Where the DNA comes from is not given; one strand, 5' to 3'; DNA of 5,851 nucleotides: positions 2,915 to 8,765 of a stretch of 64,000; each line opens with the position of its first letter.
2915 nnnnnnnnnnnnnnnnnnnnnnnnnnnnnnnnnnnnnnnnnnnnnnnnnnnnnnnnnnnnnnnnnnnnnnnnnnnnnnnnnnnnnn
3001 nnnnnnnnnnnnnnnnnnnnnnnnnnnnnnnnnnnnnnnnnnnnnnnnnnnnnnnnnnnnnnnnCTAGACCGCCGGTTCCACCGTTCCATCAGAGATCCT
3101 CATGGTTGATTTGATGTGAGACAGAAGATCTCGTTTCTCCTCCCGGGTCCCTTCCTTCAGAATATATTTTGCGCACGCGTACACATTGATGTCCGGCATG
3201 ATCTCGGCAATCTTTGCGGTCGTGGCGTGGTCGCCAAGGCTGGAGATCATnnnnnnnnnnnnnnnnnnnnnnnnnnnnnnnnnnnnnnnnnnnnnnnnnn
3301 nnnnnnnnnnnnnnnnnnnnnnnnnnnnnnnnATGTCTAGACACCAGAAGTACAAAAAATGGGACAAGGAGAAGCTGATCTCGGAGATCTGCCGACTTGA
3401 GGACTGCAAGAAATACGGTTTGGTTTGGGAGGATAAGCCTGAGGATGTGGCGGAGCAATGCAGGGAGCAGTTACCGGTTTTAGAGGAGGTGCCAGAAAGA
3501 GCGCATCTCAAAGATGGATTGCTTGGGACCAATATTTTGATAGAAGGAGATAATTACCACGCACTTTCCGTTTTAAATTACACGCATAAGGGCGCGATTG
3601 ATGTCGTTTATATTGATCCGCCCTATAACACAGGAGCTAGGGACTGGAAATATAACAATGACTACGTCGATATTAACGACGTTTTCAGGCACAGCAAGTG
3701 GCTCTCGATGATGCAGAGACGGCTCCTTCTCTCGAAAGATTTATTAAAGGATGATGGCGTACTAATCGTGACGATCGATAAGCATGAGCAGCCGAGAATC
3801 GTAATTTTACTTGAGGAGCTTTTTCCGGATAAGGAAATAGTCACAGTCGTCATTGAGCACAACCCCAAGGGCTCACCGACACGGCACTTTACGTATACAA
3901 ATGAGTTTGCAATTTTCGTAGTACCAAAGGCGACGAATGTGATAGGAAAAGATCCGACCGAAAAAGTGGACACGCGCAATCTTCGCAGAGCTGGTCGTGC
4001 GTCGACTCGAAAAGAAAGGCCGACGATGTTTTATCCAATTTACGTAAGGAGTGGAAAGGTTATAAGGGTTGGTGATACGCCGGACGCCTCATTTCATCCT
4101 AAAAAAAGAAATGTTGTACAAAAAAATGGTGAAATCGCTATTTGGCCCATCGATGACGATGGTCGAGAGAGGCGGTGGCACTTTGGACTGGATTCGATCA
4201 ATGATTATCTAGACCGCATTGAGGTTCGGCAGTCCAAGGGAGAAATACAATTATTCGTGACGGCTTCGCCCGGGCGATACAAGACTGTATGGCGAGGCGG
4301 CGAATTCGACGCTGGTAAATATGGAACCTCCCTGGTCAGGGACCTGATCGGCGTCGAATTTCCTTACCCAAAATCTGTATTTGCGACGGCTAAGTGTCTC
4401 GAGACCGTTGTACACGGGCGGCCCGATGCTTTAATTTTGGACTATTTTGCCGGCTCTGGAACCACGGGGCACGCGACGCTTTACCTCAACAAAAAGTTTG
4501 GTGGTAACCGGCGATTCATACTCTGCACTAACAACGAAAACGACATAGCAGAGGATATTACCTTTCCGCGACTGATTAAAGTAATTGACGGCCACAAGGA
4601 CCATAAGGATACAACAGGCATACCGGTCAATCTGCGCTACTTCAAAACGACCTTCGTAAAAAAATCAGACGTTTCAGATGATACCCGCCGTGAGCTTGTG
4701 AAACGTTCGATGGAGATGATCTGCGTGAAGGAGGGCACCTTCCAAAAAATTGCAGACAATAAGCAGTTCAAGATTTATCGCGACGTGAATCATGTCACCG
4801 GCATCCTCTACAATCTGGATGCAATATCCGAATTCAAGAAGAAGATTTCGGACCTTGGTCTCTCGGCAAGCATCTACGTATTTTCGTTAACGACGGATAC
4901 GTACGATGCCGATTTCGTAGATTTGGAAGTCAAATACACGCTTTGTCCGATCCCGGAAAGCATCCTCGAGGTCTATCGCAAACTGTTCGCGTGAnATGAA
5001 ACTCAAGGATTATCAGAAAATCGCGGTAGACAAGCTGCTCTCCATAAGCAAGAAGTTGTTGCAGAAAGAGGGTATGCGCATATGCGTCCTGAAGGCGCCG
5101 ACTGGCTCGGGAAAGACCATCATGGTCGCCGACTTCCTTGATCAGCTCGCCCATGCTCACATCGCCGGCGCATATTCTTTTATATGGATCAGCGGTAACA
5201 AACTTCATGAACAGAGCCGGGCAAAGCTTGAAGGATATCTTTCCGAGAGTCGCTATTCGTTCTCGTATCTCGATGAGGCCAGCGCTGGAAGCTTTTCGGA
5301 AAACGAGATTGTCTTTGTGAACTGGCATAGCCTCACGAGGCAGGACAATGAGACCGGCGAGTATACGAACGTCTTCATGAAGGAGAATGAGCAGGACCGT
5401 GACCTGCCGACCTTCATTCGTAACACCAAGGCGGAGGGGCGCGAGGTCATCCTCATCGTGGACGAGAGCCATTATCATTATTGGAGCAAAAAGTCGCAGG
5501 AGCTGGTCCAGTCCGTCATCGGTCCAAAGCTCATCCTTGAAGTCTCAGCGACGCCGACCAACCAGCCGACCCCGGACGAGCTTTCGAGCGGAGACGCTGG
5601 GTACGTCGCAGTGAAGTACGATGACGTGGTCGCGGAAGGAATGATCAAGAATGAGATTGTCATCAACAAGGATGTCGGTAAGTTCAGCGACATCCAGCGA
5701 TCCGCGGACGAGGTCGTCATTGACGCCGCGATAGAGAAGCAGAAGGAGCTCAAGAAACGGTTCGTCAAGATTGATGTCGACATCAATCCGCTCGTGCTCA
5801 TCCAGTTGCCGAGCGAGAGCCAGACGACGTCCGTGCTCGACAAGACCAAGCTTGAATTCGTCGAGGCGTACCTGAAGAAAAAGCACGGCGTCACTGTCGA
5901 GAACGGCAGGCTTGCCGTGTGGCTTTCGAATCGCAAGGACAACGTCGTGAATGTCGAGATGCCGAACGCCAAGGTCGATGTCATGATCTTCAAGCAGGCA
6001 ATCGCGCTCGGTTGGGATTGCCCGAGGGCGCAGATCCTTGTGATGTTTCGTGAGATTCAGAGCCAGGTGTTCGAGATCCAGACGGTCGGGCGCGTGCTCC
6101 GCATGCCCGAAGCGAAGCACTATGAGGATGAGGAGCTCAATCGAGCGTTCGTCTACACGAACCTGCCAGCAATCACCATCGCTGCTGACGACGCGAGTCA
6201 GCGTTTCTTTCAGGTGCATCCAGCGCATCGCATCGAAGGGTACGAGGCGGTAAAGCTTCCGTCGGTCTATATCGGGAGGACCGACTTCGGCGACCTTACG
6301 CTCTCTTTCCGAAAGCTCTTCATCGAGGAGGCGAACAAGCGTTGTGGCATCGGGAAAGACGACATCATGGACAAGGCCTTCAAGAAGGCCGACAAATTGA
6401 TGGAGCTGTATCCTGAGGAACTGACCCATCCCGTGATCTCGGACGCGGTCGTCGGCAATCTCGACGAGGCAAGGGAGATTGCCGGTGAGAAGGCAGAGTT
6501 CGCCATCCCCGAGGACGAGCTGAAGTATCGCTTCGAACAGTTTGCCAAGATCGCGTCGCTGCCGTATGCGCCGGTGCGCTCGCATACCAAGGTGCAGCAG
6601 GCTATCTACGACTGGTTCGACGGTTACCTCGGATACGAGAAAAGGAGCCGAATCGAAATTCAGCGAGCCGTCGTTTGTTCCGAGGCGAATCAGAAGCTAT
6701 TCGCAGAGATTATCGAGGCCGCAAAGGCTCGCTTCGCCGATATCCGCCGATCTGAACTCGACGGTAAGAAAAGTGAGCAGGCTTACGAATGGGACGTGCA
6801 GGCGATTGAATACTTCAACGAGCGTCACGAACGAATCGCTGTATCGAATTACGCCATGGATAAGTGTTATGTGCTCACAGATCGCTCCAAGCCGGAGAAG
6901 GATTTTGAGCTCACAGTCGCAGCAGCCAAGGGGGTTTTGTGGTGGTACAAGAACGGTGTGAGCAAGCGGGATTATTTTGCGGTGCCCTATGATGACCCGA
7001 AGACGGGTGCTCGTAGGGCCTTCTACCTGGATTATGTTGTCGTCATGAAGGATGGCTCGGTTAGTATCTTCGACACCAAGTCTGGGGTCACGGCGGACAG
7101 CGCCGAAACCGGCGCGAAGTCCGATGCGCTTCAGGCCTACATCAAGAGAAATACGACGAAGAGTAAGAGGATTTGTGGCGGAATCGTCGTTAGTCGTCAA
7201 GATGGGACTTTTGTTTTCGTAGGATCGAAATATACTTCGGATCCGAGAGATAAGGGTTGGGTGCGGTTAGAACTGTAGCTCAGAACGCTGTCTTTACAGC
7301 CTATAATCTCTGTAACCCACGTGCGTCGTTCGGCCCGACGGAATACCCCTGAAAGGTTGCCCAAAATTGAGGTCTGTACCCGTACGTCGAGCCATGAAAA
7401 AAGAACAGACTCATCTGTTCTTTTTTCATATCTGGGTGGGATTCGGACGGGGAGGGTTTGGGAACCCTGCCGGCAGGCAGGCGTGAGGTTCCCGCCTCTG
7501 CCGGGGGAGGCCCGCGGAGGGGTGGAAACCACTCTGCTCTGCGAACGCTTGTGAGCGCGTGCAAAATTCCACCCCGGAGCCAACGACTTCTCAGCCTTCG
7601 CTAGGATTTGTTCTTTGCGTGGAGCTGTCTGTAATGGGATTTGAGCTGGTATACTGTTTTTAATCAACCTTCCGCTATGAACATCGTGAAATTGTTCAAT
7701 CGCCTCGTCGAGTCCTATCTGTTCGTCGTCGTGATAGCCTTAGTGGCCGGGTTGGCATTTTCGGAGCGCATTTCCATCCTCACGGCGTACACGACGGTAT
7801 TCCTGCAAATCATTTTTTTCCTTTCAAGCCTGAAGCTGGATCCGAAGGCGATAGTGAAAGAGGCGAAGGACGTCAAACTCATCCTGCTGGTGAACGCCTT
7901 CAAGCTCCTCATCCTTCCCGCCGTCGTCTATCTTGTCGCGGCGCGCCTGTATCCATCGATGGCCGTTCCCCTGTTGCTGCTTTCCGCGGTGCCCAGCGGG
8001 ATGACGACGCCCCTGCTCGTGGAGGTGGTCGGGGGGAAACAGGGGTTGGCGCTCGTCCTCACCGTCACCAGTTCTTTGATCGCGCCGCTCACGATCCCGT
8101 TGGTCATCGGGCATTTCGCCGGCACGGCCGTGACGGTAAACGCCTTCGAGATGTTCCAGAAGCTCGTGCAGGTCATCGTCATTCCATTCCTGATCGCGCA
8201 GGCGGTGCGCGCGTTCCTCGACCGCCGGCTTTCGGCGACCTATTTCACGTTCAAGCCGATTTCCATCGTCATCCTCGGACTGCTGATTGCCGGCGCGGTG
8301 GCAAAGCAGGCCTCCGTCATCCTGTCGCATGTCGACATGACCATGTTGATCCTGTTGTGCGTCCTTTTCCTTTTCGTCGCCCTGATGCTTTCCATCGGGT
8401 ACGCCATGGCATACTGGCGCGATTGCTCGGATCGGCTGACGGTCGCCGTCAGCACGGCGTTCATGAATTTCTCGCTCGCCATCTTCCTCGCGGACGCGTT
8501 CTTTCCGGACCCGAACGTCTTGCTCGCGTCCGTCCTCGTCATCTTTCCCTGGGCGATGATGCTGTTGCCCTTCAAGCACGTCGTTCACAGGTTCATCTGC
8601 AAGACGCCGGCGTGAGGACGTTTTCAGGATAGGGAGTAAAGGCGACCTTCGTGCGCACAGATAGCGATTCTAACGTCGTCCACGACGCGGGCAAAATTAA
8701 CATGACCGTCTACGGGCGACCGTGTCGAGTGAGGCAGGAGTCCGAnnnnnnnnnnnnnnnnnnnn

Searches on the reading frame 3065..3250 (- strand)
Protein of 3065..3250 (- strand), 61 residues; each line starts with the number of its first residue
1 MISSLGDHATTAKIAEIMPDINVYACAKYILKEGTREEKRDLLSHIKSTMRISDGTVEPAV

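Call 3: search_protein_families(library=pfam, proteins=[window:3065-3250:-], max_evalue=0.1)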
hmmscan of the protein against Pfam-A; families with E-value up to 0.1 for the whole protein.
window:3065-3250:- (61 aa): 0 families

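Call 4: search_protein_families(library=padloc, proteins=[window:3065-3250:-], max_evalue=0.1)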
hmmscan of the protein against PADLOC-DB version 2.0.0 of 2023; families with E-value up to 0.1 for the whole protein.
window:3065-3250:- (61 aa): 0 families

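Call 80: search_protein_families(library=ncbifam, proteins=[window:3065-3250:-], max_evalue=0.01)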
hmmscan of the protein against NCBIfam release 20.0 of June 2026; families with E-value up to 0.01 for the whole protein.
window:3065-3250:- (61 aa): 0 families

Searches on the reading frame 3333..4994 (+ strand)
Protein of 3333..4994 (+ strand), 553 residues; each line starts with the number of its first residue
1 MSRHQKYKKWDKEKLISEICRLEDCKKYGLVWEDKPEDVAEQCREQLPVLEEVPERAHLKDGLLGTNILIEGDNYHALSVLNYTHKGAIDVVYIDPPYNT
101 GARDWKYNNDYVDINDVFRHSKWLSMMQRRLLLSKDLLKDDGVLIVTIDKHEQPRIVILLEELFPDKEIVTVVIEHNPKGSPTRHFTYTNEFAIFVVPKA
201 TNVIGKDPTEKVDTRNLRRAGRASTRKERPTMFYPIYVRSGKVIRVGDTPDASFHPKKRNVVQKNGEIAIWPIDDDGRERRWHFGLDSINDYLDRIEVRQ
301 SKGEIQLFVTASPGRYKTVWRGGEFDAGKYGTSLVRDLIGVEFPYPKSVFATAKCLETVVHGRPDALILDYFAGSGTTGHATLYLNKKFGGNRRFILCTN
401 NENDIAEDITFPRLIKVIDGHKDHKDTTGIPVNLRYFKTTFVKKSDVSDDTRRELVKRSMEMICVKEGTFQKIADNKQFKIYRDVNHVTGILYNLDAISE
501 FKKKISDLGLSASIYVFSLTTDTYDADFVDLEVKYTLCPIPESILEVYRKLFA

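Call 3: search_protein_families(library=pfam, proteins=[window:3333-4994:+], max_evalue=0.1)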
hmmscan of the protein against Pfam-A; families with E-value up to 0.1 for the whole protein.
window:3333-4994:+ (553 aa): 3 families
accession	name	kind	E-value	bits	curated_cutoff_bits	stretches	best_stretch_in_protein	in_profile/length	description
PF01555.25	N6_N4_Mtase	-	1.3e-21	78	26.7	1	89-391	1-208/221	DNA methylase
PF03602.21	Cons_hypoth95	-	0.00043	20.4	24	1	81-102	105-127/182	Conserved hypothetical protein 95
PF02086.21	MethyltransfD12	-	0.073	13.2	22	0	86-107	173-197/253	D12 class N6 adenine-specific DNA methyltransferase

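Call 4: search_protein_families(library=padloc, proteins=[window:3333-4994:+], max_evalue=0.1)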
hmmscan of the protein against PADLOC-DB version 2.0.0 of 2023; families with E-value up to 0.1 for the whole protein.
window:3333-4994:+ (553 aa): 35 families (the best 25 are shown)
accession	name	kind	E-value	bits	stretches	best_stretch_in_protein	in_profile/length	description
PDLC03645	MTase_III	-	2e-69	232.5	2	69-289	142-376/709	Type III methyltransferase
PDLC03642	MTase_III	-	3.2e-67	225.4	2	14-177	30-193/528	Type III methyltransferase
PDLC03634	MTase_III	-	1.2e-54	184.3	2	120-403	170-447/621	Type III methyltransferase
PDLC03644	MTase_III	-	1.3e-49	167.4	1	48-437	22-419/542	Type III methyltransferase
PDLC03639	MTase_III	-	1.7e-49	166.7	2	16-175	40-196/639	Type III methyltransferase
PDLC03646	MTase_III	-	5.8e-47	158.2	1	66-433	471-854/1057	Type III methyltransferase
PDLC03640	MTase_III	-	5.7e-43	145.2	2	64-167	41-159/654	Type III methyltransferase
PDLC03641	MTase_III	-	2.6e-42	143.2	2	119-408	180-454/657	Type III methyltransferase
PDLC03635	MTase_III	-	1.4e-32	111.3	2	58-181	210-328/708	Type III methyltransferase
PDLC03636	MTase_III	-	6.6e-31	105.7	1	65-422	45-413/575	Type III methyltransferase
PDLC03637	MTase_III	-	1.5e-29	101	2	11-177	68-240/513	Type III methyltransferase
PDLC03638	MTase_III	-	2.8e-26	90.1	2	51-171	367-479/816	Type III methyltransferase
PDLC03354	MTase_II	-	1e-22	78.8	2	60-223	54-230/425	Type II methyltransferase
PDLC03278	MTase_II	-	1.6e-20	71.9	2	76-194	8-117/390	Type II methyltransferase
PDLC03371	MTase_II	-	1.3e-12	45.8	2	77-207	18-157/260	Type II methyltransferase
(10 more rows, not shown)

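Call 80: search_protein_families(library=ncbifam, proteins=[window:3333-4994:+], max_evalue=0.01)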
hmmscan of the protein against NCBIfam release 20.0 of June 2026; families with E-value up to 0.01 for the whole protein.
window:3333-4994:+ (553 aa): 4 families
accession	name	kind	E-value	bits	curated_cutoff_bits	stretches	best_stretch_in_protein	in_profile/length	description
NF008572.0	PRK11524.1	equivalog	5.8e-07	28.9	292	1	68-167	16-105/294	adenine-specific DNA-methyltransferase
NF050803.1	DnaMtaseCcrMCaul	equivalog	2.1e-05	23.6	830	0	69-160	6-101/350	adenine-specific DNA-methyltransferase CcrM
NF010253.0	PRK13699.1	subfamily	0.00058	19.6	244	0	346-389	147-188/226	DNA methyltransferase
TIGR00095.1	TIGR00095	equivalog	0.0015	18.3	117.5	0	85-155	121-169/194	16S rRNA (guanine(966)-N(2))-methyltransferase RsmD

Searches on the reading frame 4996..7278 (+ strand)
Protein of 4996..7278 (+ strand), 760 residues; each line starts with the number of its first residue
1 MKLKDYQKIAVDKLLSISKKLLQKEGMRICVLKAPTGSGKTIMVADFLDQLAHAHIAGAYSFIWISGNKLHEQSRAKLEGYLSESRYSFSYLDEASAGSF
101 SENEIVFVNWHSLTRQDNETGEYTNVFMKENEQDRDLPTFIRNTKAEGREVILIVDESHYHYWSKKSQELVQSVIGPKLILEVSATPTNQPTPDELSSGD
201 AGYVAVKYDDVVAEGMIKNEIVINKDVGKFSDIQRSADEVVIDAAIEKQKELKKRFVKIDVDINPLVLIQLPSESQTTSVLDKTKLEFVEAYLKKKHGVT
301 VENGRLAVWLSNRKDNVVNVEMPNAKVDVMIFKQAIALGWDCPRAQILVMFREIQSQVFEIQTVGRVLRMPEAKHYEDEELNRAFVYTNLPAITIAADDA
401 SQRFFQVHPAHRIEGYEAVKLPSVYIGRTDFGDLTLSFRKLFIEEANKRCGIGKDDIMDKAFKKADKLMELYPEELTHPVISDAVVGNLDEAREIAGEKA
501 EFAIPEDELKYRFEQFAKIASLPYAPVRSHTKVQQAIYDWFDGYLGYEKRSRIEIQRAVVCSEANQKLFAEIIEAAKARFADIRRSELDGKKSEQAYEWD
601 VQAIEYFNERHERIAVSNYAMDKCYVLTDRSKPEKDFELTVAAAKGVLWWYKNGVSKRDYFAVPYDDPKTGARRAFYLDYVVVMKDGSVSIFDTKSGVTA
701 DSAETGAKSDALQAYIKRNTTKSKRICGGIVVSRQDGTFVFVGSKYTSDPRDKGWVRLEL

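Call 3: search_protein_families(library=pfam, proteins=[window:4996-7278:+], max_evalue=0.1)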
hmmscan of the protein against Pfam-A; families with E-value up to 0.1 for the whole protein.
window:4996-7278:+ (760 aa): 11 families
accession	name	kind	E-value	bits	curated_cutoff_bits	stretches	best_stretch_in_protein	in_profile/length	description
PF04851.21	ResIII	-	8.6e-17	62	22.5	1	1-188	2-163/164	Type III restriction enzyme, res subunit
PF25199.1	nSTAND_NTPase5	-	0.00056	20.2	34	1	12-68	26-79/145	Novel STAND NTPase 5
PF01637.24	ATPase_2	-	0.0014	18.9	33.2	1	19-173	12-134/225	ATPase domain predominantly from Archaea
PF13401.12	AAA_22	-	0.0025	18.6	27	1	26-160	4-95/130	AAA domain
PF00271.37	Helicase_C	-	0.0035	18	23.5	1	288-370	30-109/110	Helicase conserved C-terminal domain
PF00270.35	DEAD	-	0.0069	16.6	26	1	28-189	15-162/167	DEAD/DEAH box helicase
PF09707.15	Cas_Cas2CT1978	-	0.026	15.1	24.7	0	304-370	15-77/86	CRISPR-associated protein (Cas_Cas2CT1978)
PF13191.12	AAA_16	-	0.03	15.3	32.6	1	14-164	12-144/167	AAA ATPase domain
PF18766.7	SWI2_SNF2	-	0.054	13.6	26.7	0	7-170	2-139/221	SWI2/SNF2 ATPase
PF20720.3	nSTAND3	-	0.072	13.2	27.2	0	19-68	11-52/155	Novel STAND NTPase 3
PF24883.2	NPHP3_N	-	0.085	13.5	24.8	0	24-63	19-58/164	Nephrocystin 3, N-terminal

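Call 4: search_protein_families(library=padloc, proteins=[window:4996-7278:+], max_evalue=0.1)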
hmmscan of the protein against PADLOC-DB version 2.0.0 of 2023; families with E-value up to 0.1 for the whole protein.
window:4996-7278:+ (760 aa): 7 families
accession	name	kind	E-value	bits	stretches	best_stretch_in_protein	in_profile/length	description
PDLC03652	REase_III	-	1.3e-16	57.8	2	216-378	230-396/809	Type III restriction enzyme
PDLC03653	REase_III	-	5.6e-16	55.8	1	152-389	262-488/883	Type III restriction enzyme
PDLC03650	REase_III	-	2.7e-11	40.6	1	152-418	227-466/898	Type III restriction enzyme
PDLC03648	REase_III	-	0.00033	16.9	1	150-384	133-368/871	Type III restriction enzyme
PDLC01710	Cas3a1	-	0.00039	17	1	4-46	199-237/745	Cas3_1_CAS-I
PDLC01758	Cas3b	-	0.0022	14.5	1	16-92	283-359/797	-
PDLC01646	Cas2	-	0.0038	15.4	1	304-370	15-77/86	"CAS-I,CAS-II,CAS-III,CAS-IV,CAS-V,CAS-VI; acquisition_2"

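Call 80: search_protein_families(library=ncbifam, proteins=[window:4996-7278:+], max_evalue=0.01)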
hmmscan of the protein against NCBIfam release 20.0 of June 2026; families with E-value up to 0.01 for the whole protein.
window:4996-7278:+ (760 aa): 1 family
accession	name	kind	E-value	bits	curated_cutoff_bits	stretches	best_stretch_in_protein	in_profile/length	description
NF053632.1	heli_RadD_YejH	equivalog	6.9e-05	21.3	720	0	1-86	1-75/573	DNA repair helicase RadD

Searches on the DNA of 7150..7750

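Call 53: search_rna_families(source=window, start=7150, end=7750, threshold=evalue, max_evalue=1)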
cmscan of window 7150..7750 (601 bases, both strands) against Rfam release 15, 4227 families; matches with E-value up to 1: 1.
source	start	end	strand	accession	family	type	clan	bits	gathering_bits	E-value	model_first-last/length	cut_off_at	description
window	7394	7429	-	RF03623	mir-1252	Gene; miRNA;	-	21.5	70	0.52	1-65/65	no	mir-1252 microRNA precursor family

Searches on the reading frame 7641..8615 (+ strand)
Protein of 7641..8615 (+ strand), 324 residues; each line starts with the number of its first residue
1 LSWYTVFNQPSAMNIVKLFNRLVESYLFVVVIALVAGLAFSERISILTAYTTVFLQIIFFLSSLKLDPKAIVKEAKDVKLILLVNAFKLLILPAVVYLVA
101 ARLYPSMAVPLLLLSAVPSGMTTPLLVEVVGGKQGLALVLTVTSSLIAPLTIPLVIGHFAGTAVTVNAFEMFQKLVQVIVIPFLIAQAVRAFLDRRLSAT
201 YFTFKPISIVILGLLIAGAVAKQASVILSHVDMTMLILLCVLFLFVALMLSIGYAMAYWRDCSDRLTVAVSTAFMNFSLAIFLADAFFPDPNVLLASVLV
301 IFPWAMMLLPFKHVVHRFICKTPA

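Call 3: search_protein_families(library=pfam, proteins=[window:7641-8615:+], max_evalue=0.1)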
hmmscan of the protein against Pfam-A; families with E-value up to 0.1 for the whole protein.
window:7641-8615:+ (324 aa): 2 families
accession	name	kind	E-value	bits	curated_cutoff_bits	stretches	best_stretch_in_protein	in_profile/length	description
PF13593.11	SBF_like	-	3.3e-16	59.9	25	1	27-294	8-287/313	SBF-like CPA transporter family (DUF4137)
PF01758.21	SBF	-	5e-16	59.4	24.3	1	53-229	2-190/191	Sodium Bile acid symporter family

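Call 92: search_protein_families(library=padloc, alignment_id=A4, max_evalue=0.00001)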
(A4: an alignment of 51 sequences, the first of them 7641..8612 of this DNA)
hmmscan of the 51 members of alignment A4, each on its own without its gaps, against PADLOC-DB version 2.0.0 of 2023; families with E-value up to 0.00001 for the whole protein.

A. member 1, window:7641-8612:+ (324 aa): 0 families

B. families by the number of members that match (of 51 scanned): 67 families (the first 25 are shown)
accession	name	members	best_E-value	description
PDLC00114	GajB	1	5.8e-102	UrvD helicase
PDLC03802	RTasHel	1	7.9e-102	DRT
PDLC00132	GajB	1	7e-78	UrvD helicase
PDLC00117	GajB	1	3e-69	UrvD helicase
PDLC00103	GajB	1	3.2e-64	UrvD helicase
PDLC00107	GajB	1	2.4e-54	UrvD helicase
PDLC00127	GajB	1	2.7e-52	UrvD helicase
PDLC00130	GajB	1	6e-49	UrvD helicase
PDLC00119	GajB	1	6.8e-45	UrvD helicase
PDLC00123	GajB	1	2.1e-43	UrvD helicase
PDLC04606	PDC-M37B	1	5.1e-39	-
PDLC00110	GajB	1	3.8e-38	UrvD helicase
PDLC00144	GajB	1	2.8e-37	UrvD helicase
PDLC00122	GajB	1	6.1e-37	UrvD helicase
PDLC00134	GajB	1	1e-36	UrvD helicase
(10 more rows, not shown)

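Call 93: search_protein_families(library=pfam, alignment_id=A4, max_evalue=0.00001)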
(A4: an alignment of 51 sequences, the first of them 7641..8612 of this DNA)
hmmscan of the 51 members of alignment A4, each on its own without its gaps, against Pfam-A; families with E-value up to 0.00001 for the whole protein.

A. member 1, window:7641-8612:+ (324 aa): 2 families
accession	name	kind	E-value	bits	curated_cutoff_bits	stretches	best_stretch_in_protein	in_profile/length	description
PF13593.11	SBF_like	-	3.3e-16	59.9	25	1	27-294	8-287/313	SBF-like CPA transporter family (DUF4137)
PF01758.21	SBF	-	5e-16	59.4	24.3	1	53-229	2-190/191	Sodium Bile acid symporter family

B. families by the number of members that match (of 51 scanned): 47 families (the first 25 are shown)
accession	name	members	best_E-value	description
PF00883.26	Peptidase_M17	1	1.8e-117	Cytosol aminopeptidase family, catalytic domain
PF00749.27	tRNA-synt_1c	1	2.7e-105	tRNA synthetases class I (E and Q), catalytic domain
PF00231.24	ATP-synt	1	5.9e-89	ATP synthase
PF00006.31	ATP-synt_ab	1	7.9e-82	ATP synthase alpha/beta family, nucleotide-binding domain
PF00580.27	UvrD-helicase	1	9.2e-81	UvrD/REP helicase N-terminal domain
PF01026.27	TatD_DNase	1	5.9e-72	TatD related DNase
PF07724.20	AAA_2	1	8.3e-67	AAA domain (Cdc48 subfamily)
PF07907.16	YibE_F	1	4.9e-64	YibE/F-like protein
PF11376.13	DUF3179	1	8.8e-60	Protein of unknown function (DUF3179)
PF02781.21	G6PD_C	1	6.1e-58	Glucose-6-phosphate dehydrogenase, C-terminal domain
PF00905.27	Transpeptidase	1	9.7e-56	Penicillin binding protein transpeptidase domain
PF00479.28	G6PD_N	1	4.4e-54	Glucose-6-phosphate dehydrogenase, NAD binding domain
PF00950.22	ABC-3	1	1.4e-50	ABC 3 transport family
PF00306.32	ATP-synt_ab_C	1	2.2e-49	ATP synthase alpha/beta chain, C terminal domain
PF03808.19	Glyco_tran_WecG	1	2.1e-48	Glycosyl transferase WecG/TagA/CpsF family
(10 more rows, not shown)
